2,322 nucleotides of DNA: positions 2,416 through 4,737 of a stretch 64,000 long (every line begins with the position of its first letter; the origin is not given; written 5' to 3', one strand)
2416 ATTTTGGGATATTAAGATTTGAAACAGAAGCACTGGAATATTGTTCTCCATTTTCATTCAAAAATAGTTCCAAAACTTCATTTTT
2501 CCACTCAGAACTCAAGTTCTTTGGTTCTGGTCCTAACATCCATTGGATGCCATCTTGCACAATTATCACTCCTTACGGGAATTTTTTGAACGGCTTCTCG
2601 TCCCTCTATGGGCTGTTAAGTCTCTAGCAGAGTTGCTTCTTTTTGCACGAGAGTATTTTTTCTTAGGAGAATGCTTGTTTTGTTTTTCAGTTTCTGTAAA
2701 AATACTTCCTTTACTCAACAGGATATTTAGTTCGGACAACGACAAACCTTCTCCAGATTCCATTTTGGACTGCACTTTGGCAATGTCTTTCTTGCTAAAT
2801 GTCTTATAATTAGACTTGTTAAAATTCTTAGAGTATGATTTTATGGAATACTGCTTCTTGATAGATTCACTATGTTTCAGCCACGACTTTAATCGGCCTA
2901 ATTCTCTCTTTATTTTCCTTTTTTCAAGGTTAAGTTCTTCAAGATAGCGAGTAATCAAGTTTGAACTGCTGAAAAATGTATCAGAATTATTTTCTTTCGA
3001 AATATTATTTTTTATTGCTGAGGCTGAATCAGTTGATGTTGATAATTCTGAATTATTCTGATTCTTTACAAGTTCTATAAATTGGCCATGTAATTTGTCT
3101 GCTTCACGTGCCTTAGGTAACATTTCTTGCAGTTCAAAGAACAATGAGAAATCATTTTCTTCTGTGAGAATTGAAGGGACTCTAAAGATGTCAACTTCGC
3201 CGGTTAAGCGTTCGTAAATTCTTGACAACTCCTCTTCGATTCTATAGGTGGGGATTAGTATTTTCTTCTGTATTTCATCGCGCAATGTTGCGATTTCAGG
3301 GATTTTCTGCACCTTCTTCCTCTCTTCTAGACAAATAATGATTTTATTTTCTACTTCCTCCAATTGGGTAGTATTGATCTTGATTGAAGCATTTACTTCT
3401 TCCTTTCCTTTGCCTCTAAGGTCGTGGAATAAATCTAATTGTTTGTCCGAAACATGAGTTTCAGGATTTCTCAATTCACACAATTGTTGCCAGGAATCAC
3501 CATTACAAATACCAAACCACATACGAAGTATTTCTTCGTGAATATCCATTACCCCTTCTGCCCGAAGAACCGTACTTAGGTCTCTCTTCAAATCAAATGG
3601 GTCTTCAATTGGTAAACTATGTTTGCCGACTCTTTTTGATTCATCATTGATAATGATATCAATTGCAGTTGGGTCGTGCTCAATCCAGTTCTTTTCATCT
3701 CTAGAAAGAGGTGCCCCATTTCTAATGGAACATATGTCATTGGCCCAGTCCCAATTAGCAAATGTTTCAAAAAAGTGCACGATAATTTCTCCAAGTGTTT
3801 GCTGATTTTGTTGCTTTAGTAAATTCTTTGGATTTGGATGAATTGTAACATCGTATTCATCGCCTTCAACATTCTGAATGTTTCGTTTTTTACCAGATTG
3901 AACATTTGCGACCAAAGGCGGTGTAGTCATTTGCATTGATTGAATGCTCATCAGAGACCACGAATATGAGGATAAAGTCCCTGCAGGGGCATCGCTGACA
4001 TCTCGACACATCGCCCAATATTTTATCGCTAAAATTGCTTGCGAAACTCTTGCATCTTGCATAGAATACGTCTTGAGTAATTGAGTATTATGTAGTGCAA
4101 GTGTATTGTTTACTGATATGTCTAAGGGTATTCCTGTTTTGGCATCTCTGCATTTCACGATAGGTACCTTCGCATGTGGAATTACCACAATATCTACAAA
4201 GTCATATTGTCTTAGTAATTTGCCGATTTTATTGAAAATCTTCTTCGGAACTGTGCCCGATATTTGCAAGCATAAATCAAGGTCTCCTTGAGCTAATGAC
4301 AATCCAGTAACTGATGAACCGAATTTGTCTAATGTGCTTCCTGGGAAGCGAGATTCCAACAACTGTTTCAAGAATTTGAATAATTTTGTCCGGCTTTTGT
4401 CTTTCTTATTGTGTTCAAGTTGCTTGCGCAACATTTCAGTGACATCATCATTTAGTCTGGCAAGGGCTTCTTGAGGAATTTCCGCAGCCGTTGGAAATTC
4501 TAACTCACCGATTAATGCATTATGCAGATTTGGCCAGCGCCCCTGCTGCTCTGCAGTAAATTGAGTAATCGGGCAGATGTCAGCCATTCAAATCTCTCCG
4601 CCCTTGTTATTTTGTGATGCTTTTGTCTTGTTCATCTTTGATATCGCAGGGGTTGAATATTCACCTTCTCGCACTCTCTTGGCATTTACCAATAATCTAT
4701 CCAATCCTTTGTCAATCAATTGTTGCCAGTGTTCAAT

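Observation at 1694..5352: Translationally coupled four-gene operon: unknown helical protein, Cid1-like NTase, GNAT acetyltransferase, Roadblock/LC7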

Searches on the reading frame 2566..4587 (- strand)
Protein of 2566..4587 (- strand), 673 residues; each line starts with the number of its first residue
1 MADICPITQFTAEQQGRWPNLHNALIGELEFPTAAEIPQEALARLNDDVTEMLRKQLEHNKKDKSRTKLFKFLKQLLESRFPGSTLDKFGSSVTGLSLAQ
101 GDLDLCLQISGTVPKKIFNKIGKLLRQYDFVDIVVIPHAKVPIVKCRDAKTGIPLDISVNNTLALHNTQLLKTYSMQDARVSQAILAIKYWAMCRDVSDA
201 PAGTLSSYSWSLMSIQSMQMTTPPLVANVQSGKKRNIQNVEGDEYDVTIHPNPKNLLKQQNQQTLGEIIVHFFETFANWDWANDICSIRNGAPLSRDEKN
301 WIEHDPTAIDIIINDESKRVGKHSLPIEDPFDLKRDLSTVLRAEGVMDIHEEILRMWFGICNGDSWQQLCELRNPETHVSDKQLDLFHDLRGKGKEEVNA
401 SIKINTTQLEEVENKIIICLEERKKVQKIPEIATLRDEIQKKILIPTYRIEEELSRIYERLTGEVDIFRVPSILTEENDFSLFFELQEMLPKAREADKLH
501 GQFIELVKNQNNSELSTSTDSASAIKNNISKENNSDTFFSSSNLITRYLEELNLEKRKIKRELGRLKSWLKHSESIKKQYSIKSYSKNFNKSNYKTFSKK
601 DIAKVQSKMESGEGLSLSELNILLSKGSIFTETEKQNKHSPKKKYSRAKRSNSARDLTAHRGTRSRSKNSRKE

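Call 3: search_protein_families(library=pfam, proteins=[window:2566-4587:-], max_evalue=0.1)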
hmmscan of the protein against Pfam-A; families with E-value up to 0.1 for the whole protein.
window:2566-4587:- (673 aa): 6 families
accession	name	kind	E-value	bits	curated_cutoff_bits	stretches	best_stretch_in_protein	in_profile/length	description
PF22600.2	MTPAP-like_central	-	3.1e-30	105.5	27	1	45-175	1-138/139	Poly(A) RNA polymerase, mitochondrial-like, central palm domain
PF03828.24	PAP_assoc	-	3.1e-11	43.8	22.6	1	264-334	1-59/60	Cid1 family poly A polymerase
PF19088.6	TUTase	-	9.4e-08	32.3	25.8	1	43-153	20-132/138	TUTase nucleotidyltransferase domain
PF24812.1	wHTH_TTC3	-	0.0027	18.8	27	0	52-82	25-55/123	TTC3-like, winged helix turn helix domain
PF01909.29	NTP_transf_2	-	0.0072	17.1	21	1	74-127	5-63/93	Nucleotidyltransferase domain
PF04928.22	PAP_central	-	0.035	14.3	27.1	0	183-220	4-41/146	Poly(A) polymerase central domain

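Call 4: search_protein_families(library=ncbifam, proteins=[window:2566-4587:-], max_evalue=0.1)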
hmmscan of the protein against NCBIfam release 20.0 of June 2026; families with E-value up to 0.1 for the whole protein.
window:2566-4587:- (673 aa): 1 family
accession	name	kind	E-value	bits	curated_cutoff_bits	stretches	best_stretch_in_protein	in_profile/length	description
NF047752.1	MntA_antitoxin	equivalog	0.077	12.9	60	0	89-175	13-100/106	type VII toxin-antitoxin system MntA family adenylyltransferase antitoxin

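Call 7: find_homologous_proteins(query=window:2566-4587:-)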
Query window:2566-4587:- (673 aa): 192 proteins with E <= 0.001 among 8000 candidates; the best 120 are listed.
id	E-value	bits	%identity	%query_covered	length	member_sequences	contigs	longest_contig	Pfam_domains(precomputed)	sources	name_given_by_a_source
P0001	0.0e+0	1505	100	100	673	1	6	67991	PF03828.25,PF22600.3,PF19088.7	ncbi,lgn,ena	-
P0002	0.0e+0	1502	100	100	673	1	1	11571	PF03828.25,PF22600.3,PF19088.7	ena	-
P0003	0.0e+0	1502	100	100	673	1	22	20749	PF03828.25,PF22600.3,PF19088.7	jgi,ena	jgi:hypothetical protein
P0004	0.0e+0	1501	100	100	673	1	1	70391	PF03828.25,PF22600.3,PF19088.7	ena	-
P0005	0.0e+0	1500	100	100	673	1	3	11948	PF03828.25,PF22600.3,PF19088.7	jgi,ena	jgi:hypothetical protein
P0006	0.0e+0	1500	100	100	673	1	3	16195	PF03828.25,PF22600.3,PF19088.7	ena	-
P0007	0.0e+0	1499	100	100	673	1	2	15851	PF03828.25,PF22600.3,PF19088.7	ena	-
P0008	0.0e+0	1498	100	100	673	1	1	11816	PF03828.25,PF22600.3,PF19088.7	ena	-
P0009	0.0e+0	1498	100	100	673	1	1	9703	PF03828.25,PF22600.3,PF19088.7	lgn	-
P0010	0.0e+0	1498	100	100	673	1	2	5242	PF03828.25,PF22600.3,PF19088.7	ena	-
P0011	0.0e+0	1497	99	100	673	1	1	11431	PF03828.25,PF22600.3,PF19088.7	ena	-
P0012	0.0e+0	1496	99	100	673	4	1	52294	PF03828.25,PF22600.3,PF19088.7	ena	-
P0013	0.0e+0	1495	99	100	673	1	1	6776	PF03828.25,PF22600.3,PF19088.7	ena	-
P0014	0.0e+0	1495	99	100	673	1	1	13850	PF03828.25,PF22600.3,PF19088.7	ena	-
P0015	0.0e+0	1494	99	100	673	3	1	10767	PF03828.25,PF22600.3,PF19088.7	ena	-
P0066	4.8e-142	493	39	99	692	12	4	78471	PF03828.25,PF22600.3,PF01909.30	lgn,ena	-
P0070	4.2e-133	463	38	92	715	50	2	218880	PF03828.25,PF22600.3,PF19088.7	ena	-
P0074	2.4e-120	421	34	99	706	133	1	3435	PF03828.25,PF22600.3,PF01909.30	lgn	-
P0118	3.2e-107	378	32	99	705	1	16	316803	PF03828.25,PF22600.3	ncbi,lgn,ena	ncbi:MAG: hypothetical protein ACPH9F_07520 [Candidatus Poseidoniaceae archaeon]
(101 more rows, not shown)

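Call 8: find_encoding_contigs(protein=P0118, flank=8000, max_places=2)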
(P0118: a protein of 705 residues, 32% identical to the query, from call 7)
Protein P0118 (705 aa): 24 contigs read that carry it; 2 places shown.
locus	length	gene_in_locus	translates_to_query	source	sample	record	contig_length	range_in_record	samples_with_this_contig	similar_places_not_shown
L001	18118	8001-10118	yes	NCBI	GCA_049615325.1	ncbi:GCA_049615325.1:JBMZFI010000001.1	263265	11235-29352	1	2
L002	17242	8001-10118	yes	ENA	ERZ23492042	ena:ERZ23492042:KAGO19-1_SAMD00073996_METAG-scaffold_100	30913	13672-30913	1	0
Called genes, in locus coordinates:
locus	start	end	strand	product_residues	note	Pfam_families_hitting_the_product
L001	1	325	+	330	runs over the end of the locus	PF01680:SOR_SNZ, PF05690:ThiG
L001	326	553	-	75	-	-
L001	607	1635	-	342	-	PF00483:NTP_transferase, PF12804:NTP_transf_3, PF24894:Hexapep_GlmU (faint), PF25084:LbH_EIF2B, PF25087:GMPPB_C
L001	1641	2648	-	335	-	PF23435:DUF7121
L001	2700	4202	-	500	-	-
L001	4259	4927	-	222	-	PF01325:Fe_dep_repress, PF01047:MarR (faint), PF02742:Fe_dep_repr_C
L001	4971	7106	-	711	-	PF07705:CARDB (faint), PF13717:Zn_ribbon_4 (faint), PF13719:Zn_ribbon_5 (faint), PF15777:Anti-TRAP (faint)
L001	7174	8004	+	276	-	PF23435:DUF7121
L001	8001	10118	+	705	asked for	PF22600:MTPAP-like_central, PF03828:PAP_assoc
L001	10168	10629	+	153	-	PF00583:Acetyltransf_1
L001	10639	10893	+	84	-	-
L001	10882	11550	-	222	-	PF06745:ATPase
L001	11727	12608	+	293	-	PF23435:DUF7121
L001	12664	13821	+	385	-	PF06849:DUF1246, PF06973:DUF1297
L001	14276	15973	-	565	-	PF00749:tRNA-synt_1c, PF03950:tRNA-synt_1c_C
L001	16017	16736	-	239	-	PF01351:RNase_HII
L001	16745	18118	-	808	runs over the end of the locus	-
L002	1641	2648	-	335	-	PF23435:DUF7121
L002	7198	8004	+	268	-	PF23435:DUF7121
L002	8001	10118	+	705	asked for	PF22600:MTPAP-like_central, PF03828:PAP_assoc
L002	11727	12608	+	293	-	PF23435:DUF7121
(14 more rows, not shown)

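Call 9: find_encoding_contigs(protein=P0070, flank=8000, max_places=2)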
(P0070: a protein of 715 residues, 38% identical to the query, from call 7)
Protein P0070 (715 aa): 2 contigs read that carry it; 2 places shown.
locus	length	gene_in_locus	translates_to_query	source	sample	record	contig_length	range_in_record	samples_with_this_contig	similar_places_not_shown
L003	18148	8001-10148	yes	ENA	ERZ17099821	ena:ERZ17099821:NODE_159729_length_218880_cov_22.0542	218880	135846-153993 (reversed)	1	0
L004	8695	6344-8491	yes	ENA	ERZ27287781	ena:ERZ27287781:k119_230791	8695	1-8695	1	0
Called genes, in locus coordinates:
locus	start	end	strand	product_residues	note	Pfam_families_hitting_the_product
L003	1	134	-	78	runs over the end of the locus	-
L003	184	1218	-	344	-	PF00483:NTP_transferase, PF12804:NTP_transf_3 (weak), PF07959:Fucose_pyrophosphorylase (faint), PF25084:LbH_EIF2B, PF25087:GMPPB_C, PF24894:Hexapep_GlmU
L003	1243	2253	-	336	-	PF23435:DUF7121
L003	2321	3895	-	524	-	-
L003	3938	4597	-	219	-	PF01325:Fe_dep_repress, PF01047:MarR (weak), PF04023:FeoA (faint), PF02742:Fe_dep_repr_C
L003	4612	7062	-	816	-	-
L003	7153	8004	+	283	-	PF23435:DUF7121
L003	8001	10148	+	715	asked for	PF19088:TUTase (weak), PF22600:MTPAP-like_central, PF03828:PAP_assoc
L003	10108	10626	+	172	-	PF00583:Acetyltransf_1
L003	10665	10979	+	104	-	-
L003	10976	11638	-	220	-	PF06745:ATPase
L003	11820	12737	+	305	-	PF23435:DUF7121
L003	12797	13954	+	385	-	PF06849:DUF1246, PF06973:DUF1297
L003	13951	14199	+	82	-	-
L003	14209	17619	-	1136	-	-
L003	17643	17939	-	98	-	PF01248:Ribosomal_L7Ae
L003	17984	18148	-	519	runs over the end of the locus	PF04998:RNA_pol_Rpb1_5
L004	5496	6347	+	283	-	PF23435:DUF7121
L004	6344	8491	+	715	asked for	PF19088:TUTase (weak), PF22600:MTPAP-like_central, PF03828:PAP_assoc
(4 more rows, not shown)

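Call 10: find_encoding_contigs(protein=P0066, flank=8000, max_places=2)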
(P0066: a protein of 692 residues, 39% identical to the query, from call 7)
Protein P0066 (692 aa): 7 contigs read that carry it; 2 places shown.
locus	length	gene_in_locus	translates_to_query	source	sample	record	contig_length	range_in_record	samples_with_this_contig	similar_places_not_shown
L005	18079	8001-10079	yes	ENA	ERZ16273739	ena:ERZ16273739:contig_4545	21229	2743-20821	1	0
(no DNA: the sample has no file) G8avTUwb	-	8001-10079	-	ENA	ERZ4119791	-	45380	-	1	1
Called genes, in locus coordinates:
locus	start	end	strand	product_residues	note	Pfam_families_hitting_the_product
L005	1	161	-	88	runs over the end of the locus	-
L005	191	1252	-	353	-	PF00483:NTP_transferase, PF12804:NTP_transf_3, PF07959:Fucose_pyrophosphorylase (weak), PF24894:Hexapep_GlmU, PF25084:LbH_EIF2B, PF25087:GMPPB_C, PF25247:LbH_GLGC (weak), PF00132:Hexapep (weak)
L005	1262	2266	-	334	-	PF23435:DUF7121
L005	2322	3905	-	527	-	-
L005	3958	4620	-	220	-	PF01325:Fe_dep_repress, PF02742:Fe_dep_repr_C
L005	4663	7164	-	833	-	PF13717:Zn_ribbon_4 (faint), PF13719:Zn_ribbon_5 (faint)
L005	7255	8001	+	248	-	-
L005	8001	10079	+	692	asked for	PF22600:MTPAP-like_central, PF01909:NTP_transf_2 (weak), PF03828:PAP_assoc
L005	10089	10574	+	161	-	PF00583:Acetyltransf_1, PF13673:Acetyltransf_10 (weak)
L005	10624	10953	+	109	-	-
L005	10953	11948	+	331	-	PF23435:DUF7121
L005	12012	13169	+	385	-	PF06849:DUF1246, PF06973:DUF1297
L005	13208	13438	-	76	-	-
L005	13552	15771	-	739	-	-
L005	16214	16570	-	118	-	-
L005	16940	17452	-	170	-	PF07699:Ephrin_rec_like (faint)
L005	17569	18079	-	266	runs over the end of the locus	PF25390:WD40_RLD, PF13540:RCC1_2 (weak), PF00415:RCC1, PF13540:RCC1_2, PF00415:RCC1 (weak), PF07699:Ephrin_rec_like (faint)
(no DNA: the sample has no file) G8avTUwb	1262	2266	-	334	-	PF23435:DUF7121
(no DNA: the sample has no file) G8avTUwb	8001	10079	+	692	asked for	PF22600:MTPAP-like_central, PF01909:NTP_transf_2 (weak), PF03828:PAP_assoc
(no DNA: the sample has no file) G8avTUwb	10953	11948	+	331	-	PF23435:DUF7121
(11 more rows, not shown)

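Call 12: search_solved_structures(query=window:2566-4587:-, max_evalue=0.001, show_alignments=2)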
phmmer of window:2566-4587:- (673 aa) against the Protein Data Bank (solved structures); distinct sequences matched with E-value up to 0.001: 38.
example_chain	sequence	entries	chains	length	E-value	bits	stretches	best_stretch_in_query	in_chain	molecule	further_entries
8oef_A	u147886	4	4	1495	9.9e-46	159.9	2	62-302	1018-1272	Terminal uridylyltransferase 7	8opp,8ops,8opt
9w4r_A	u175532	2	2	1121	1.8e-44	155.7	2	67-303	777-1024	Terminal uridylyltransferase 4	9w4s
8ost_A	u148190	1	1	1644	8.9e-44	153.4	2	67-303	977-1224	Terminal uridylyltransferase 4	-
7xs4_A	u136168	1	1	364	1.9e-35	125.9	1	65-355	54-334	UTP:RNA uridylyltransferase 1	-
6l3f_A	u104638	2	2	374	2.1e-35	125.8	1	65-355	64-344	UTP:RNA uridylyltransferase 1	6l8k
6ywn_A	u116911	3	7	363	8e-32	113.9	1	37-302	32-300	CutA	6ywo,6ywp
5w0o_A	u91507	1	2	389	7.8e-30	107.4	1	62-302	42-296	Terminal uridylyltransferase 7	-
5w0n_A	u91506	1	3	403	8.7e-30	107.2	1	62-302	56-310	Terminal uridylyltransferase 7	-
5w0b_A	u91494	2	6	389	1e-28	103.7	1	62-302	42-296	Terminal uridylyltransferase 7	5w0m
4ep7_A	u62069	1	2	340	4.7e-27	98.2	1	61-354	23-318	Poly(A) RNA polymerase protein cid1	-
4fhx_A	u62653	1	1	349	5e-27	98.1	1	61-354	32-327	Poly(A) RNA polymerase protein cid1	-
4fh3_A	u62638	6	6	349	5e-27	98.1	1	61-354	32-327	Poly(A) RNA polymerase protein cid1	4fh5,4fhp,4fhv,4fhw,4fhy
4e7x_A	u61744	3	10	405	7.8e-27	97.5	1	61-354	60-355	Poly(A) RNA polymerase protein cid1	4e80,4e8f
4ud4_A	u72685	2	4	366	9.1e-27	97.2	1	61-354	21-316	POLY(A) RNA POLYMERASE PROTEIN CID1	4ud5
4nkt_A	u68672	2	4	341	3.4e-26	95.4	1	61-354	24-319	Poly(A) RNA polymerase protein cid1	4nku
6iw6_A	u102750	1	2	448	4e-18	68.7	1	42-227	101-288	Terminal uridylyltransferase 4,Terminal uridylyltransferase 4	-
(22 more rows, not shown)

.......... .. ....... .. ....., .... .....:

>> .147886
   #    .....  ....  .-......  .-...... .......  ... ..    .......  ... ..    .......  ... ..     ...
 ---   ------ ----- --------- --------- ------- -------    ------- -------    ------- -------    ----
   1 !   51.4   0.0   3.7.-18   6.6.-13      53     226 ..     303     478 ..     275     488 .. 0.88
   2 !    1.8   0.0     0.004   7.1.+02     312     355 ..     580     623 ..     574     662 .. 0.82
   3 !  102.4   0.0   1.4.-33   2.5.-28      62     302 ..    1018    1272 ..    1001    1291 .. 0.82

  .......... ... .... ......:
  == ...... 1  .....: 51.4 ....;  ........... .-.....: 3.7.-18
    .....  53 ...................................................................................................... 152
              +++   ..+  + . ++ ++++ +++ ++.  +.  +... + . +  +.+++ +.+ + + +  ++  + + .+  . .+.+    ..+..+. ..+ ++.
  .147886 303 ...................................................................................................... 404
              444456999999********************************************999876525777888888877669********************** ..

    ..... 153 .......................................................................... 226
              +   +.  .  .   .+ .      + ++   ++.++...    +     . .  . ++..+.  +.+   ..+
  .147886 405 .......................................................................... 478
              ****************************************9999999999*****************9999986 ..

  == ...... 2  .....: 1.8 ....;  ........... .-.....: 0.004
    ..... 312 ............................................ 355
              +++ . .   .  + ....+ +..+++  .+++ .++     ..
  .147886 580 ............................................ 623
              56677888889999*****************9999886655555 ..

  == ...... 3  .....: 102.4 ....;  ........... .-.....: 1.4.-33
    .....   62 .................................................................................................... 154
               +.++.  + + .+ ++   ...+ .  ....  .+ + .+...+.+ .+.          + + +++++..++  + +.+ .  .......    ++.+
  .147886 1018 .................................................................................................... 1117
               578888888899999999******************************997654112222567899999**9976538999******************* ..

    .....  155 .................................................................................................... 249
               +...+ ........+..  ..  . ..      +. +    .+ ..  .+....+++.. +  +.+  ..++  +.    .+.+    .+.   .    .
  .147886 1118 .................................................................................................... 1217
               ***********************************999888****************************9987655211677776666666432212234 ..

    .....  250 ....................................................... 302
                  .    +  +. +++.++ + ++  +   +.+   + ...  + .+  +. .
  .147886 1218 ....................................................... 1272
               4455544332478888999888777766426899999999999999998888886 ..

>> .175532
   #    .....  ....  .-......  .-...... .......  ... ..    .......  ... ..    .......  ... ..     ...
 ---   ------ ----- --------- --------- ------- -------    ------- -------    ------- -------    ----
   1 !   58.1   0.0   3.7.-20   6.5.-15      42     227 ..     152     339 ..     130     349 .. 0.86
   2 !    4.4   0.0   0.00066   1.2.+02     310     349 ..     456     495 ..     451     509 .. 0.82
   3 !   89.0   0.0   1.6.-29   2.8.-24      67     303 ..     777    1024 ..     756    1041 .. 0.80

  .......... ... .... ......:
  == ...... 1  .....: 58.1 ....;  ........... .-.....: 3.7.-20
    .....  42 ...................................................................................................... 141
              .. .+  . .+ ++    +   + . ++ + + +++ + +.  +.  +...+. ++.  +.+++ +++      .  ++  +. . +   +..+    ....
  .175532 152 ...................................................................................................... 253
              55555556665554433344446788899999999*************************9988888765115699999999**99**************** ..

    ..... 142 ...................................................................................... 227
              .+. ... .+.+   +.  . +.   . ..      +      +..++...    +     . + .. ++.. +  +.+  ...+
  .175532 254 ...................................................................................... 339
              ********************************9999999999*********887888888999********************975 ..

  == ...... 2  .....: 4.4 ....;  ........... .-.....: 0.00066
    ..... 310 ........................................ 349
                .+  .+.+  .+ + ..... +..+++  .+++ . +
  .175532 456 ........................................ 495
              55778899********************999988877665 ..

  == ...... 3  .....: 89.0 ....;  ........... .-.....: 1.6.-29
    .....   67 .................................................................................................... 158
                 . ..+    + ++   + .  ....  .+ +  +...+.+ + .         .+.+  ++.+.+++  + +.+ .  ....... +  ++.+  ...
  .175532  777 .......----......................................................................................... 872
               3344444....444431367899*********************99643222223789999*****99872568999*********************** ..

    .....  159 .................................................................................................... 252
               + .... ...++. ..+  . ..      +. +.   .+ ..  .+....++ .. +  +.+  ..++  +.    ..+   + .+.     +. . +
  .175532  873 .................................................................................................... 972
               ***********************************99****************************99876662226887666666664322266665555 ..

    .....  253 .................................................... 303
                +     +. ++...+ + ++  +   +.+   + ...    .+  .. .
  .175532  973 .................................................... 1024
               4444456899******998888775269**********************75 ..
